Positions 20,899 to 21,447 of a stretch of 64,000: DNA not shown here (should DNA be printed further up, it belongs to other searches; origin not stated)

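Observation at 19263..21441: Tandem diverged paralogs sharing a novel 9-cysteine secreted module, one fused to a dockerin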

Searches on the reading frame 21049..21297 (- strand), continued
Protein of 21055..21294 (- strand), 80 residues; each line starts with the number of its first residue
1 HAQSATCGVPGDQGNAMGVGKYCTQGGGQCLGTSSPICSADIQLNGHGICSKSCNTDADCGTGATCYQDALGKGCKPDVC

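Call 87: search_solved_structures(query=P0039, max_evalue=0.01, show_alignments=2)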
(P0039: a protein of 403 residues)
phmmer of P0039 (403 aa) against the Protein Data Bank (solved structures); distinct sequences matched with E-value up to 0.01: 0.

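Call 89: search_solved_structures(query=A6, max_evalue=1, show_alignments=1)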
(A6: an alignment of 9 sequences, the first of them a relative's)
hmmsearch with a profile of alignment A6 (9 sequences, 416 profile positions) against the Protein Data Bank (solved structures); distinct sequences matched with E-value up to 1: 14.
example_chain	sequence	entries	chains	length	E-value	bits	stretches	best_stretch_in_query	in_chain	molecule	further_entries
1sdw_A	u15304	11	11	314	1.3e-17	67.4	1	41-302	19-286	Peptidyl-glycine alpha-amidating monooxygenase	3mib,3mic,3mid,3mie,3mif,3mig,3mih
1opm_A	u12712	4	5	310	1.3e-17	67.4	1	41-302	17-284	PROTEIN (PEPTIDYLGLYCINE ALPHA-HYDROXYLATING MONOOXYGENASE) | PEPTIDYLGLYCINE ALPHA-HYDROXYLATING MONOOXYGENASE | Peptidylglycine alpha-amidating monooxygenase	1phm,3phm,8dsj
1yip_A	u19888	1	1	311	1.3e-17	67.3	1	41-302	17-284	Peptidyl-glycine alpha-amidating monooxygenase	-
4e4z_A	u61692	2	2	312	1.3e-17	67.3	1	41-302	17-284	Peptidyl-glycine alpha-amidating monooxygenase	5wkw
1yjk_A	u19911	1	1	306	1.4e-17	67.2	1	42-302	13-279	Peptidyl-glycine alpha-amidating monooxygenase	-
8dsn_A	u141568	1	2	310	1.6e-17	67.1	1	41-302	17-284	Peptidylglycine alpha-amidating monooxygenase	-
8dsl_A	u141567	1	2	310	2e-17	66.7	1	41-302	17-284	Peptidylglycine alpha-amidating monooxygenase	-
5wm0_A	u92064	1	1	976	1.7e-16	63.7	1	39-302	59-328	Peptidyl-glycine alpha-amidating monooxygenase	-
1yi9_A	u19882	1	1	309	2.6e-16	63.1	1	41-302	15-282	Peptidyl-glycine alpha-amidating monooxygenase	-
1yjl_A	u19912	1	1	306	2.8e-16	63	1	42-302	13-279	Peptidyl-glycine alpha-amidating monooxygenase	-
6ala_A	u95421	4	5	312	9.3e-16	61.3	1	41-302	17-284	Peptidyl-glycine alpha-amidating monooxygenase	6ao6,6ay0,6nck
5wja_A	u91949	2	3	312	1.1e-15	61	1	41-302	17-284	Peptidyl-glycine alpha-amidating monooxygenase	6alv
6amp_A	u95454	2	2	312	1.1e-15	61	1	41-302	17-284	Peptidyl-glycine alpha-amidating monooxygenase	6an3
4zel_A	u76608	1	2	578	2.9e-11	46.5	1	38-310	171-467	Dopamine beta-hydroxylase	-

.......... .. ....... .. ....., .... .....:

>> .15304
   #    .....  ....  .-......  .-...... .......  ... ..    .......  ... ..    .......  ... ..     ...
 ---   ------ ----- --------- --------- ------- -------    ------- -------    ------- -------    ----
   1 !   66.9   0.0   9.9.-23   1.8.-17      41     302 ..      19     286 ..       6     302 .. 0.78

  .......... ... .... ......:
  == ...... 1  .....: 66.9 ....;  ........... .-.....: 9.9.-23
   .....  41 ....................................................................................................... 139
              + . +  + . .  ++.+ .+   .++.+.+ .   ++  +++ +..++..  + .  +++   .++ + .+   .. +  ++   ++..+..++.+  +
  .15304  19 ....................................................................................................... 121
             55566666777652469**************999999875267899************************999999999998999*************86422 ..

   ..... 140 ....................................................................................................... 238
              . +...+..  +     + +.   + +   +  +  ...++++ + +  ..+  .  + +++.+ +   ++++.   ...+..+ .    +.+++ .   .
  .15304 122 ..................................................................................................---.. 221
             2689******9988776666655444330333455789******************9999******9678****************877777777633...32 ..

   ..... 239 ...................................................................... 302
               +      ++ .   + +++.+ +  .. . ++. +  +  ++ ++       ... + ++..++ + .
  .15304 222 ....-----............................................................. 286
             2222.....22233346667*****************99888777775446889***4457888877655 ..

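Call 92: find_related_loci(query=A4, collection=metagenome_contigs, flank=10000)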
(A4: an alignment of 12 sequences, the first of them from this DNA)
Query A4 (77 aa) in metagenome_contigs; peptide patterns used: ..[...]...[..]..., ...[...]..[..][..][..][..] (x = any residue, [..] = any of these).
160 stretches matched a pattern; 11 encode a relative of the query (tblastn E <= 1e-3); 11 distinct loci.
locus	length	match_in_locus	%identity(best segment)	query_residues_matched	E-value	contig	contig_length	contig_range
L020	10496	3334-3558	83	1-75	2e-40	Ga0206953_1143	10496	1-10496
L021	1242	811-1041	81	1-77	2e-41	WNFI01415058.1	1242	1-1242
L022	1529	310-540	81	1-77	2e-40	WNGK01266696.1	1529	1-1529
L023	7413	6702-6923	65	2-75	2e-28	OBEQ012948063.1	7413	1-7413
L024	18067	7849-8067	66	2-75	6e-28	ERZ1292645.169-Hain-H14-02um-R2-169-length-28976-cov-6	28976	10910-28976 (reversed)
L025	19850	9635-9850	61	2-75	2e-26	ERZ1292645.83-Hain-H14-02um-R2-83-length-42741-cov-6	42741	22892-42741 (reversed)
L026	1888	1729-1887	83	1-53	2e-25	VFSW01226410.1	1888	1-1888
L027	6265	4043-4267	47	1-75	4e-19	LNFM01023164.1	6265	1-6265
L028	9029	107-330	46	2-76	1e-15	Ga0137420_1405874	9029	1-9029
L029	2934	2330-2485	52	9-61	3e-9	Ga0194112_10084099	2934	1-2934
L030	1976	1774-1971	36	9-76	8e-7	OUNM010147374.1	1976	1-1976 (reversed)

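Call 102: fold_search(model_id=the predicted structure, library=viral)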
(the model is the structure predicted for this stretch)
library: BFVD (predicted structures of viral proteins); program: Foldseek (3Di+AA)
matches with E <= 10: 64; with E <= 0.001: 0
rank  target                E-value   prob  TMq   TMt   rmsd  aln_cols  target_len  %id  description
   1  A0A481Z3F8            3.5e-01  0.41  0.25  0.06   6.4        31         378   45  Transmembrane protein [Pithovirus LCPAC103]
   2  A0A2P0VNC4            8.8e-01  0.35  0.31  0.03   2.8        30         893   30  Uncharacterized protein [Tetraselmis virus 1]
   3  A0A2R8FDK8            9.4e-01  0.21  0.28  0.09   7.2        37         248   22  EGF-like domain-containing protein (Fragment) [Brazilian cedratvirus IHUMI]
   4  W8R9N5                1.0e+00  0.57  0.33  0.10   6.4        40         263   25  Uncharacterized protein [Chloriridovirus anopheles1]
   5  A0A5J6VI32            1.0e+00  0.33  0.30  0.36   3.6        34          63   20  Uncharacterized protein [Megaviridae environmental sample]
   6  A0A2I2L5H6            1.6e+00  0.23  0.24  0.04   2.0        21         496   38  Uncharacterized protein [Orpheovirus IHUMI-LCC2]
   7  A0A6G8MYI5            1.6e+00  0.06  0.31  0.07  15.9       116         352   16  Uncharacterized protein [Cedratvirus kamchatka]
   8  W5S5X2                1.8e+00  0.57  0.32  0.06   1.0        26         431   31  EGF-like domain protein [Pithovirus sibericum]
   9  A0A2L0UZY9            1.9e+00  0.06  0.27  0.04  11.1        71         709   21  Tail fiber protein [Agrobacterium phage Atu_ph07]
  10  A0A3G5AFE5            2.2e+00  0.12  0.28  0.08   3.7        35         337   23  Transmembrane protein [Solivirus sp.]
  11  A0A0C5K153            2.4e+00  0.16  0.26  0.02   4.1        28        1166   28  (no name in the UniProt tables at hand)
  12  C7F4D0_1              2.7e+00  0.13  0.27  0.02   3.9        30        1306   43  (no name in the UniProt tables at hand)
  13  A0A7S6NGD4            2.9e+00  0.01  0.14  0.09   8.7        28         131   18  P1 protein (Fragment) [Grapevine enamovirus 1]
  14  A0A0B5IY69            3.8e+00  0.14  0.28  0.15   2.3        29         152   28  Uncharacterized protein [Pandoravirus inopinatum]
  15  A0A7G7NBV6            4.0e+00  0.11  0.25  0.34   1.2        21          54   19  (no name in the UniProt tables at hand)
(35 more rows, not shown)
